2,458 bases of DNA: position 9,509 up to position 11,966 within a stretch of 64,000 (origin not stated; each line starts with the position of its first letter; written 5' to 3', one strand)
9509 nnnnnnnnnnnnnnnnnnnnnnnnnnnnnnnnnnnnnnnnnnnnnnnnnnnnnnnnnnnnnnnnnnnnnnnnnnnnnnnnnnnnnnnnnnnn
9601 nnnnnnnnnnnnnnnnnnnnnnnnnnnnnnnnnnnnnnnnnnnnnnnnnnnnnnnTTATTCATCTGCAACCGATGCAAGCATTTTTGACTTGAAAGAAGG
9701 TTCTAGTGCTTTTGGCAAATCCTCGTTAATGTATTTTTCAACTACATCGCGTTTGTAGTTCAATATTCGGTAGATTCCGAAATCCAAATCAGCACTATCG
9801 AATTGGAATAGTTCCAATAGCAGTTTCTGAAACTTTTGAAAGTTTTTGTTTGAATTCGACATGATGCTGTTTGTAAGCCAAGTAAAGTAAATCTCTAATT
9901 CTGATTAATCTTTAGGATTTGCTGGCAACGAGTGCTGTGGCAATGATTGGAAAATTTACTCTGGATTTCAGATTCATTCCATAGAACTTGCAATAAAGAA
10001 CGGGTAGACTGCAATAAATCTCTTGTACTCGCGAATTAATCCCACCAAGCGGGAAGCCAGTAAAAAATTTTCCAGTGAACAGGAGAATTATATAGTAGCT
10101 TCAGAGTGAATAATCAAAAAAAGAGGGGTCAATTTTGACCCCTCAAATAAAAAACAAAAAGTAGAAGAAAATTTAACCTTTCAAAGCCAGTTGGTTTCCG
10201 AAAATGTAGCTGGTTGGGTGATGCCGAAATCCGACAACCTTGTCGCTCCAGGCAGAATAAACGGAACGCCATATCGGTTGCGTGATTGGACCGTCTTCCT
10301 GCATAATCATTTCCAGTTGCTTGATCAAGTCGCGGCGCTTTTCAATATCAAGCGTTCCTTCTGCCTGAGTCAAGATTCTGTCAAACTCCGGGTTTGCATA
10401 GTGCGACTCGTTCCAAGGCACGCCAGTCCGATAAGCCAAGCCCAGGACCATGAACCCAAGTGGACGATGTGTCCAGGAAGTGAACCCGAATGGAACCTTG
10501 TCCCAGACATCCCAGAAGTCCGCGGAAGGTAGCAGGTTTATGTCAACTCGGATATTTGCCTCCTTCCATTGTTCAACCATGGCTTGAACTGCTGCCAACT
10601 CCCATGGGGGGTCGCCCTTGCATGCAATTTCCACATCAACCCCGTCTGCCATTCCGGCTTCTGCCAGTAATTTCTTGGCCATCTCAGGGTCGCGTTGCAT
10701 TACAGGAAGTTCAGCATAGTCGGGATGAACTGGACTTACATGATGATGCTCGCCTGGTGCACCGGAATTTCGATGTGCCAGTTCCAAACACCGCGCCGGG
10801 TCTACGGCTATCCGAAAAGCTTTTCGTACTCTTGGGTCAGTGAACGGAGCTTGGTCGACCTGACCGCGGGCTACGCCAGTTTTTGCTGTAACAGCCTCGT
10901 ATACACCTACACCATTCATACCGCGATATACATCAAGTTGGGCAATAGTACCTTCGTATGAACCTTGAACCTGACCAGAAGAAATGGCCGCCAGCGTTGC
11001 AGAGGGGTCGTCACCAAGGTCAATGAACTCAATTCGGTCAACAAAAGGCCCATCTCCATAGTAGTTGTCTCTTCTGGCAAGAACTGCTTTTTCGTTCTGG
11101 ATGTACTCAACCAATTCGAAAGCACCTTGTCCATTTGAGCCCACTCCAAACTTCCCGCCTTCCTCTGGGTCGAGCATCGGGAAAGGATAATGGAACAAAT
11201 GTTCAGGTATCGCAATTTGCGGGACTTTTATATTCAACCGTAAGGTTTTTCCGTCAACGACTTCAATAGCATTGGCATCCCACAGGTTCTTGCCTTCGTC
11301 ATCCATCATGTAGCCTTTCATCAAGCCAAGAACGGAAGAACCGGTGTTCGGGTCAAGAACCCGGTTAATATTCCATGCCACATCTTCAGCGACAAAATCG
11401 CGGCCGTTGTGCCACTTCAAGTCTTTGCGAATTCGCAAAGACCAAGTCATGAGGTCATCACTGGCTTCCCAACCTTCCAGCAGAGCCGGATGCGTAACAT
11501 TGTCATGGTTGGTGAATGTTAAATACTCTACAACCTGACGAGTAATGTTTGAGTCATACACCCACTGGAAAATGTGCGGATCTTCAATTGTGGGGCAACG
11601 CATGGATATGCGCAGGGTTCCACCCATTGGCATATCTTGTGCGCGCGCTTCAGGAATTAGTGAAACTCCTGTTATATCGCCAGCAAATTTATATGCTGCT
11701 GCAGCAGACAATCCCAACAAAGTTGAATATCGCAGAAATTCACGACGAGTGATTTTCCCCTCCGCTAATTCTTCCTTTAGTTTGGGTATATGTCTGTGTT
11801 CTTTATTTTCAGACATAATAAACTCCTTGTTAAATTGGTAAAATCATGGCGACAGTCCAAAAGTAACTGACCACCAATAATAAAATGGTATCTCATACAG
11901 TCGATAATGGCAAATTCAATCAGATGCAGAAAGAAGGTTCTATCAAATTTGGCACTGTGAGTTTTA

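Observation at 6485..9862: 1056-aa helicase/nuclease-like ORF is separated from a 68-aa upstream ORF by a single in-frame TAA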

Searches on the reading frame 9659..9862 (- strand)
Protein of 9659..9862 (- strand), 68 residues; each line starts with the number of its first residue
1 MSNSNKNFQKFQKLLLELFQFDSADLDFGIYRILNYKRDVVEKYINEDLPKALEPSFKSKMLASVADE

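Call 5: search_protein_families(library=pfam, proteins=[window:9659-9862:-], max_evalue=0.01)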
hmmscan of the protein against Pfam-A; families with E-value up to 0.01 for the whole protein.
window:9659-9862:- (68 aa): 0 families

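Call 6: search_protein_families(library=padloc, proteins=[window:9659-9862:-], max_evalue=0.01)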
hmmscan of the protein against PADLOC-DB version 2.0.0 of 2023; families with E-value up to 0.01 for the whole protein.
window:9659-9862:- (68 aa): 1 family
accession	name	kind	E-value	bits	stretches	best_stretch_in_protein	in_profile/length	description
PDLC03646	MTase_III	-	3.3e-08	29.8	1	8-50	4-46/1057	Type III methyltransferase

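Call 7: search_protein_families(library=ncbifam, proteins=[window:9659-9862:-], max_evalue=0.1)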
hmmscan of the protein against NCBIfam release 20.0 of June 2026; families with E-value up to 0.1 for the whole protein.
window:9659-9862:- (68 aa): 0 families

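Call 8: find_homologous_proteins(query=window:9659-9862:-, max_evalue=0.01)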
Query window:9659-9862:- (68 aa): 14 proteins with E <= 0.01 among 14 candidates.
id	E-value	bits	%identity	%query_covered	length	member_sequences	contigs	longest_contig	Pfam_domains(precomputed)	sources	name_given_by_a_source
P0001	5.2e-36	138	100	100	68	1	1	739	-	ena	-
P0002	1.2e-18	84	80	66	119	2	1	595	-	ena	-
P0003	1.7e-17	80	65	81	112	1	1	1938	-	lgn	-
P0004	2.4e-14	70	56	87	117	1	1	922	-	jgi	-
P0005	4.0e-13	66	63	68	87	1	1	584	-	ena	-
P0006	9.6e-13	65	55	85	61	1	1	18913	-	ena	-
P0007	3.3e-12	64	54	87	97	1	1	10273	-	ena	-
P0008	4.2e-12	63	62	74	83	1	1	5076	-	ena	-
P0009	7.5e-11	59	58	84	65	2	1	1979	-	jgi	-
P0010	3.0e-10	57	75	59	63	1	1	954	-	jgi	jgi:hypothetical protein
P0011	3.8e-10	57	56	81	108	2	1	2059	-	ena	-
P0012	5.2e-9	54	51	78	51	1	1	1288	-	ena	-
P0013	9.9e-6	43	69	51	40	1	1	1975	-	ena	-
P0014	1.3e-4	40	53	84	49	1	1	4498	-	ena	-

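Call 10: find_encoding_contigs(protein=P0006, flank=8000, max_places=3)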
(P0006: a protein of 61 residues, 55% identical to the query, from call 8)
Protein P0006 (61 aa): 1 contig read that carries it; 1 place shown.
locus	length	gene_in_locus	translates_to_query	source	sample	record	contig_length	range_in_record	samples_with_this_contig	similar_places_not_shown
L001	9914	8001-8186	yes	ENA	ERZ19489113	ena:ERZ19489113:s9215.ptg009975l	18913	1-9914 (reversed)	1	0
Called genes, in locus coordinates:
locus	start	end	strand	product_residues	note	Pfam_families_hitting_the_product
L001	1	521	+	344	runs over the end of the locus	PF01408:GFO_IDH_MocA, PF22725:GFO_IDH_MocA_C3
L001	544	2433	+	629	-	PF07944:Beta-AFase-like_GH127_cat, PF20736:Glyco_hydro127M, PF20737:Glyco_hydro127C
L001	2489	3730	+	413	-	PF05977:MFS_3, PF07690:MFS_1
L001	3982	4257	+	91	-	PF01042:Ribonuc_L-PSP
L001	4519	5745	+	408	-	PF21710:Spt6_S1 (faint), PF00575:S1, PF23459:S1_RRP5 (weak), PF00575:S1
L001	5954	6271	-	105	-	-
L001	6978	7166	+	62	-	-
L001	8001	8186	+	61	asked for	-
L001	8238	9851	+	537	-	-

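Call 11: find_encoding_contigs(protein=P0007, flank=8000, max_places=3)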
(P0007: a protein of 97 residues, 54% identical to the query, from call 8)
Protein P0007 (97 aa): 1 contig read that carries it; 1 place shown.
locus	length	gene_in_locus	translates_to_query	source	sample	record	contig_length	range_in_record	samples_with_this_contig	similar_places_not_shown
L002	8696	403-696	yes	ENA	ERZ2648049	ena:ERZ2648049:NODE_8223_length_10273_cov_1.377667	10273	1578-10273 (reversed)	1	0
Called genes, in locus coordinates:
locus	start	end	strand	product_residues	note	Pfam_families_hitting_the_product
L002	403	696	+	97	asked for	-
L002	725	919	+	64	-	-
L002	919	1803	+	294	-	-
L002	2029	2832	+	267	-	PF01555:N6_N4_Mtase (weak)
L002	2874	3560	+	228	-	-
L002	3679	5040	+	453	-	PF04851:ResIII, PF00270:DEAD, PF18766:SWI2_SNF2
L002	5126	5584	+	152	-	-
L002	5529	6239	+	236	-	-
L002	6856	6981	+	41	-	-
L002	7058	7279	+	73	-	-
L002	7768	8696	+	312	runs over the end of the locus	PF01939:NucS_C (weak), PF14088:DUF4268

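Call 13: find_encoding_contigs(protein=P0014, flank=5000, max_places=3)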
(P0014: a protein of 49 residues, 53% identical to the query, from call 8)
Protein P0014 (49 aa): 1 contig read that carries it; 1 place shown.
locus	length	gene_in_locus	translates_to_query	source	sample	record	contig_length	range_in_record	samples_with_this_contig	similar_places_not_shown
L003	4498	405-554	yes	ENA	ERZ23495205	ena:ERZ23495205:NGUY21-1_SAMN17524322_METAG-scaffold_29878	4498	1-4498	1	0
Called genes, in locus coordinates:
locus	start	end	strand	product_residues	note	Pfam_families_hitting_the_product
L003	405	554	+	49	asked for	-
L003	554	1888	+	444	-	PF02661:Fic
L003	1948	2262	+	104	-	PF01909:NTP_transf_2, PF18765:Polbeta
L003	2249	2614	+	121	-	PF01934:HepT-like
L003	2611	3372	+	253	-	PF00106:adh_short, PF08659:KR, PF13561:adh_short_C2, PF23441:SDR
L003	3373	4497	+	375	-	?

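Call 14: find_encoding_contigs(protein=P0003, flank=5000, max_places=3)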
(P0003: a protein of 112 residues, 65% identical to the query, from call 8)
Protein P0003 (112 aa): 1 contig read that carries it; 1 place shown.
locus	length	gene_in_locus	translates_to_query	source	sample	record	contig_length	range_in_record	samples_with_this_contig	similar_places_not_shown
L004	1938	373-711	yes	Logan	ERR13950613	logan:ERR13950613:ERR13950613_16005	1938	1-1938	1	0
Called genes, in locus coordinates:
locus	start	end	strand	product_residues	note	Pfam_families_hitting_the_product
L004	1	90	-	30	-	?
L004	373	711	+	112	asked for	-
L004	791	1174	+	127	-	PF13366:PDDEXK_3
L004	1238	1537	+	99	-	PF01909:NTP_transf_2, PF18765:Polbeta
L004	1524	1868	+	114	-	PF01934:HepT-like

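Call 15: find_encoding_contigs(protein=P0009, flank=5000, max_places=3)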
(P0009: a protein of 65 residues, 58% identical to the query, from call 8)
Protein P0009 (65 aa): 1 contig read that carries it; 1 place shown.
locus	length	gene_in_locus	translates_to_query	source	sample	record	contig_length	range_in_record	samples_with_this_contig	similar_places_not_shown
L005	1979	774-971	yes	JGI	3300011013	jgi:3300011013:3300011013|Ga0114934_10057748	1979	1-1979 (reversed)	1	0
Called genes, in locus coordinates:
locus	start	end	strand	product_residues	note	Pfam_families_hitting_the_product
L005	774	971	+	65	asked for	-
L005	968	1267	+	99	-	PF01909:NTP_transf_2, PF18765:Polbeta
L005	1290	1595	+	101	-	PF01934:HepT-like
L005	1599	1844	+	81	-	-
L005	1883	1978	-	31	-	?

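Call 25: list_cluster_members(proteins=[window:9659-9862:-, window:6488-9655:-, window:10176-11816:-, window:4269-5231:-, window:27747-30176:+, window:30911-32815:+])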
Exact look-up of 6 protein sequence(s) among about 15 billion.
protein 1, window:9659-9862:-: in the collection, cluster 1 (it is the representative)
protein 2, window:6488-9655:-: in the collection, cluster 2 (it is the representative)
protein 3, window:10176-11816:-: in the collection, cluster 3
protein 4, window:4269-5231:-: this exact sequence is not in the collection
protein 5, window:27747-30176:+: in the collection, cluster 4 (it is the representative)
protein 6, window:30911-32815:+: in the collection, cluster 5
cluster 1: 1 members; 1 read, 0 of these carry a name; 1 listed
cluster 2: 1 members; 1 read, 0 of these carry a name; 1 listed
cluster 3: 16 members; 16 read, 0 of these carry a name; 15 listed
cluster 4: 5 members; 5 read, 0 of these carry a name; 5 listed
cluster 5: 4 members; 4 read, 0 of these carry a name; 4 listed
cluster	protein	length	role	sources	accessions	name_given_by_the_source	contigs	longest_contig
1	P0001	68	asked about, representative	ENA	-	-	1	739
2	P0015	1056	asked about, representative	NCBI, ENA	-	-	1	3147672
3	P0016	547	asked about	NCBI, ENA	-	-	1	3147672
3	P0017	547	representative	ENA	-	-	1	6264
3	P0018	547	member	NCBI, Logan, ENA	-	-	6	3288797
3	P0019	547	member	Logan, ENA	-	-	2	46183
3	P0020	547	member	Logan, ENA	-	-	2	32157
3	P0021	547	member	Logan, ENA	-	-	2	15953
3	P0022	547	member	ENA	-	-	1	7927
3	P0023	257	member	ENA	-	-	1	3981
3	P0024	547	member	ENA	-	-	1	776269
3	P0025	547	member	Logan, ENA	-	-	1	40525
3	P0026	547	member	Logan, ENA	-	-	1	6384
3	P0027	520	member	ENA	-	-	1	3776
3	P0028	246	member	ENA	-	-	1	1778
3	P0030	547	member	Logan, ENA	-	-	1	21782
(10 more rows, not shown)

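Call 32: find_encoding_contigs(protein=P0018, flank=10000, max_places=6)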
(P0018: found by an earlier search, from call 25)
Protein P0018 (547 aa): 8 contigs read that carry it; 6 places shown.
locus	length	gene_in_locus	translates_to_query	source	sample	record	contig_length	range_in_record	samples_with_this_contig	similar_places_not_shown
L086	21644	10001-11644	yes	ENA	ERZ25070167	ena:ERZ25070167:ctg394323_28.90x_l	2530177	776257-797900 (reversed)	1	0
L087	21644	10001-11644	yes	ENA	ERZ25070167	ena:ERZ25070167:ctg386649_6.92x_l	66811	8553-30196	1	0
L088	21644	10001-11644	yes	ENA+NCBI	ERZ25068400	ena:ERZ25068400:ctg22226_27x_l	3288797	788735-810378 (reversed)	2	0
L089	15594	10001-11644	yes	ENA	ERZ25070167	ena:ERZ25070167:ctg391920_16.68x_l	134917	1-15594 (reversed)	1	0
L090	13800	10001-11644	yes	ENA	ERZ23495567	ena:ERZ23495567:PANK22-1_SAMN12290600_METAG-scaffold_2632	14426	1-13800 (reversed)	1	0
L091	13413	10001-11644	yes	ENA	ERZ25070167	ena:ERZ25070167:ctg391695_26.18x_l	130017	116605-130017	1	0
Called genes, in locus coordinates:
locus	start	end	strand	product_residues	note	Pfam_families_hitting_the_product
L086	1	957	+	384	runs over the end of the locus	PF01571:GCV_T, PF08669:GCV_T_C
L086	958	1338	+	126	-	PF01597:GCV_H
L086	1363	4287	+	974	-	PF02347:GDC-P, PF00266:Aminotran_5 (faint), PF02347:GDC-P, PF01212:Beta_elim_lyase (weak), PF21478:GcvP2_C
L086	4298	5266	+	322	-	PF16881:LIAS_N, PF04055:Radical_SAM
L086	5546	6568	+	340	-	PF00497:SBP_bac_3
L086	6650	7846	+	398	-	PF00528:BPD_transp_1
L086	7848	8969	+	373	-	PF00528:BPD_transp_1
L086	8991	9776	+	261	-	PF13555:AAA_29 (faint), PF02463:SMC_N (weak), PF00005:ABC_tran, PF13304:AAA_21 (weak)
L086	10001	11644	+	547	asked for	PF00496:SBP_bac_5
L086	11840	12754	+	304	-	PF00892:EamA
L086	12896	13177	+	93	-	-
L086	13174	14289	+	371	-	PF27225:AF_1859_N, PF10040:CRISPR_Cas6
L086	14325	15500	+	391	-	PF09623:Cas_NE0113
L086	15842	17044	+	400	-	-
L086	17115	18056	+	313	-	PF03787:RAMPs (weak)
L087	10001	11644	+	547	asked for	PF00496:SBP_bac_5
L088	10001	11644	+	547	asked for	PF00496:SBP_bac_5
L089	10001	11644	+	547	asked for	PF00496:SBP_bac_5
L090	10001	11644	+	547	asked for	PF00496:SBP_bac_5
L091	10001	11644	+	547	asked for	PF00496:SBP_bac_5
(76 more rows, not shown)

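Call 33: find_encoding_contigs(protein=P0024, flank=10000, max_places=3)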
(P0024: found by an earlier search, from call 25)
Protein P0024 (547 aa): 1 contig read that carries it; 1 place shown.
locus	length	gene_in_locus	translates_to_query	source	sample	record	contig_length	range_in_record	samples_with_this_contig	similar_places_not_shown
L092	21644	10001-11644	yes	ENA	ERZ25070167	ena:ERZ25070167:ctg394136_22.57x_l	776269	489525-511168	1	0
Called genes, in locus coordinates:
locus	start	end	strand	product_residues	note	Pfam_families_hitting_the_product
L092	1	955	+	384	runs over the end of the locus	PF01571:GCV_T, PF08669:GCV_T_C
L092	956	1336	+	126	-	PF01597:GCV_H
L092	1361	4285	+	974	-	PF02347:GDC-P, PF00266:Aminotran_5 (faint), PF02347:GDC-P, PF01212:Beta_elim_lyase, PF21478:GcvP2_C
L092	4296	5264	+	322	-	PF16881:LIAS_N, PF04055:Radical_SAM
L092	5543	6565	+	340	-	PF00497:SBP_bac_3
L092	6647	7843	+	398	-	PF00528:BPD_transp_1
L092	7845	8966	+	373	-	PF00528:BPD_transp_1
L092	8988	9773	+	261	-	PF13555:AAA_29 (faint), PF02463:SMC_N (weak), PF00005:ABC_tran, PF13304:AAA_21 (weak)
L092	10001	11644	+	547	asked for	PF00496:SBP_bac_5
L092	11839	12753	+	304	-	PF00892:EamA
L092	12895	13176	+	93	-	-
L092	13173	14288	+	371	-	PF27225:AF_1859_N, PF10040:CRISPR_Cas6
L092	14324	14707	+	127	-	PF09623:Cas_NE0113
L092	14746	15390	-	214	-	PF01555:N6_N4_Mtase, PF10544:T5orf172, PF13455:MUG113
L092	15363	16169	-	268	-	PF01555:N6_N4_Mtase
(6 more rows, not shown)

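Call 36: find_encoding_contigs(protein=P0030, flank=10000, max_places=4)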
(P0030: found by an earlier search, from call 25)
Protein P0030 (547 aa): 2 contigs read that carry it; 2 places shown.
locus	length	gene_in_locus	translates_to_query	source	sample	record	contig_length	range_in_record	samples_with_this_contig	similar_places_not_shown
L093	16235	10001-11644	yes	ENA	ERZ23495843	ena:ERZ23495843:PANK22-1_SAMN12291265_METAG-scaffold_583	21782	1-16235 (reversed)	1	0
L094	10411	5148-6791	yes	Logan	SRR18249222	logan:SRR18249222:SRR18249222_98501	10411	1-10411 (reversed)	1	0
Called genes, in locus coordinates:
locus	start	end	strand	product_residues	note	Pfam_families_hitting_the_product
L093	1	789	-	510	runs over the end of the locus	-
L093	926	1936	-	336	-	PF00762:Ferrochelatase, PF01903:CbiX (faint)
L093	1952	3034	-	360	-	PF02445:NadA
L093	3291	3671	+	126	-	PF01597:GCV_H, PF00364:Biotin_lipoyl (weak)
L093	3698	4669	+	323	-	PF16881:LIAS_N (weak), PF04055:Radical_SAM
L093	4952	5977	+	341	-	PF00497:SBP_bac_3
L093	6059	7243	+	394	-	PF00528:BPD_transp_1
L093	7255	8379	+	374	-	PF00528:BPD_transp_1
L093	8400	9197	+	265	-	PF02463:SMC_N (weak), PF00005:ABC_tran, PF13304:AAA_21 (weak)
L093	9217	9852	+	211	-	-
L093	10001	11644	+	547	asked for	PF00496:SBP_bac_5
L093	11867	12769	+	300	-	PF00892:EamA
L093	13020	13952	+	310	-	PF00929:RNase_T, PF16473:Rv2179c-like (faint)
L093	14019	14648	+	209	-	-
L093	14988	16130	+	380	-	PF13173:AAA_14, PF13635:DUF4143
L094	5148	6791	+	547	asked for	PF00496:SBP_bac_5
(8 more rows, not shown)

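Call 72: find_encoding_contigs(protein=P0001, flank=3000, max_places=5)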
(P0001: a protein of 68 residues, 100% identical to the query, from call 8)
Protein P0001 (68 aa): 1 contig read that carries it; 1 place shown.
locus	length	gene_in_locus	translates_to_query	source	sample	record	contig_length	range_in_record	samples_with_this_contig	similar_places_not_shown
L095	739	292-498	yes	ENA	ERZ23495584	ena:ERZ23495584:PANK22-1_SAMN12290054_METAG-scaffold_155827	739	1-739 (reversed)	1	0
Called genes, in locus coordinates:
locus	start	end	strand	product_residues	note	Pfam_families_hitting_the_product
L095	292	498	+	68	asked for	-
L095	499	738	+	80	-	?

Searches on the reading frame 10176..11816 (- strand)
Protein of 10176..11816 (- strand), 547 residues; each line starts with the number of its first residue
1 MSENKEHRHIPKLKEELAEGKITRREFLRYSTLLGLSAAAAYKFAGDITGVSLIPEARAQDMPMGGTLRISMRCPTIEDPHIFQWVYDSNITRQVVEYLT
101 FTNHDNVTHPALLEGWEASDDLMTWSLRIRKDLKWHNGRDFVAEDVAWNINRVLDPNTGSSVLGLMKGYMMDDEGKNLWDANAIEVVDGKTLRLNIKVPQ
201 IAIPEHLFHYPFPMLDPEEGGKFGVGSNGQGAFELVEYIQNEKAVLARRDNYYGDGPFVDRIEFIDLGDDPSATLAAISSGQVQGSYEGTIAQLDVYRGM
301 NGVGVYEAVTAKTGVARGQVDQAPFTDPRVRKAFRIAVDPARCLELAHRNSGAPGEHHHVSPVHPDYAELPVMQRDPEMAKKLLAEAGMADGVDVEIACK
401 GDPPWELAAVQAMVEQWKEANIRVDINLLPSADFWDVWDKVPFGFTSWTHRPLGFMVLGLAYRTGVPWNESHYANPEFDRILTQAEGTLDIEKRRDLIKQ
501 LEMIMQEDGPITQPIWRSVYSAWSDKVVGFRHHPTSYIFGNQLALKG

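Call 5: search_protein_families(library=pfam, proteins=[window:10176-11816:-], max_evalue=0.01)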
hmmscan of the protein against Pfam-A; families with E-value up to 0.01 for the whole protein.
window:10176-11816:- (547 aa): 1 family
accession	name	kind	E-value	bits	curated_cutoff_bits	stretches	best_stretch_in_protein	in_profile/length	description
PF00496.27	SBP_bac_5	-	8.2e-62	209.9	32.4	1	109-449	3-350/368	Bacterial extracellular solute-binding proteins, family 5 Middle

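Call 6: search_protein_families(library=padloc, proteins=[window:10176-11816:-], max_evalue=0.01)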
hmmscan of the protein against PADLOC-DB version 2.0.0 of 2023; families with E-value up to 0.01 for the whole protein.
window:10176-11816:- (547 aa): 0 families
